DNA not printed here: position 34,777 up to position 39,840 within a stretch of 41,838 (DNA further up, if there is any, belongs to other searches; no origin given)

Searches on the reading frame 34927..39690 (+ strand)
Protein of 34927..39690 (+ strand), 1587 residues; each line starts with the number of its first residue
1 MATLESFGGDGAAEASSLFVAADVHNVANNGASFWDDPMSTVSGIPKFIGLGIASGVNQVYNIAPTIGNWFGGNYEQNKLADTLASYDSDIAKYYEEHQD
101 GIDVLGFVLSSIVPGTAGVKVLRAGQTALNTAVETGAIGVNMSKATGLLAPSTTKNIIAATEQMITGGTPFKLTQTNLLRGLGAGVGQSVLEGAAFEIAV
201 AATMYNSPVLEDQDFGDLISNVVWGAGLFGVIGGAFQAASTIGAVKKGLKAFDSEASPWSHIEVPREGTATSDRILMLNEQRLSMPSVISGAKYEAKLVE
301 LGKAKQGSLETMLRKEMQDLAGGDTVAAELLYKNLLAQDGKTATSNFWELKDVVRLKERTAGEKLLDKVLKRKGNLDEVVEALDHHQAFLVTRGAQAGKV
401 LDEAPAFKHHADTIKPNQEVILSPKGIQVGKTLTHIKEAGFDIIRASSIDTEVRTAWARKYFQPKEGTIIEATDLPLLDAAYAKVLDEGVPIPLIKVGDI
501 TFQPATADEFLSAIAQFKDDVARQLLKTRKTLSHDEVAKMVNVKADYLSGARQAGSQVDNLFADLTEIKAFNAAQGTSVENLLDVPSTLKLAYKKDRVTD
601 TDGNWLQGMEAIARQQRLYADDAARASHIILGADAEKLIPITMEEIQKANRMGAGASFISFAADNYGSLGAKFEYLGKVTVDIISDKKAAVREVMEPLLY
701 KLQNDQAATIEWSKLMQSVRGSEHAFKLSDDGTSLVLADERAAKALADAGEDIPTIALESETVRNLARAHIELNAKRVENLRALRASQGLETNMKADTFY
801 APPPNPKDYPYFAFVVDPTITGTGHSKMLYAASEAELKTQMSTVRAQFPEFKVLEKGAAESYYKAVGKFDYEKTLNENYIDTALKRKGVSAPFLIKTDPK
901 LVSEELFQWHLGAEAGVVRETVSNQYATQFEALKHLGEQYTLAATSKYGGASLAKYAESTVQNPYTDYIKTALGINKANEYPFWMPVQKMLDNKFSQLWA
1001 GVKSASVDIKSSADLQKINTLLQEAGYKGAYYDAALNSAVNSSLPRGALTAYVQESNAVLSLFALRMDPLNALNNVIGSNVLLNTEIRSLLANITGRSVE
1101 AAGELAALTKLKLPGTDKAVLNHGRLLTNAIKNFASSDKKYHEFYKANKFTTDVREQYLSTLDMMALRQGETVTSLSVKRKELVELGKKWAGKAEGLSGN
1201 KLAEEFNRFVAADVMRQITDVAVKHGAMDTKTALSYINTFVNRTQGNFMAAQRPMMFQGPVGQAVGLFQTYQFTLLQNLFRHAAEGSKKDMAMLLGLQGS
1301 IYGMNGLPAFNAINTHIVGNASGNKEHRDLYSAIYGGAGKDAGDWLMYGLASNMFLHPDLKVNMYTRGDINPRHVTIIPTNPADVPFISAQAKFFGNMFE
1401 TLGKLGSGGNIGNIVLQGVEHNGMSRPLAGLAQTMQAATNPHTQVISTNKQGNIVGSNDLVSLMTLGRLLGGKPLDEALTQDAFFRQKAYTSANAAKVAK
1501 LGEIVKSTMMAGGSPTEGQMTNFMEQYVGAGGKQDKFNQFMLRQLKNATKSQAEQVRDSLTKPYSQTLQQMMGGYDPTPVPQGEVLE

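Call 9: search_protein_families(library=phrogs, proteins=[window:34927-39690:+])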
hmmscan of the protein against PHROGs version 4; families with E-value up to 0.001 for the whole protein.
window:34927-39690:+ (1587 aa): 1 family
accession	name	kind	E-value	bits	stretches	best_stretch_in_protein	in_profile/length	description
phrog_16165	-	unknown function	1.3e-28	99.8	1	1230-1535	1525-1812/1849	-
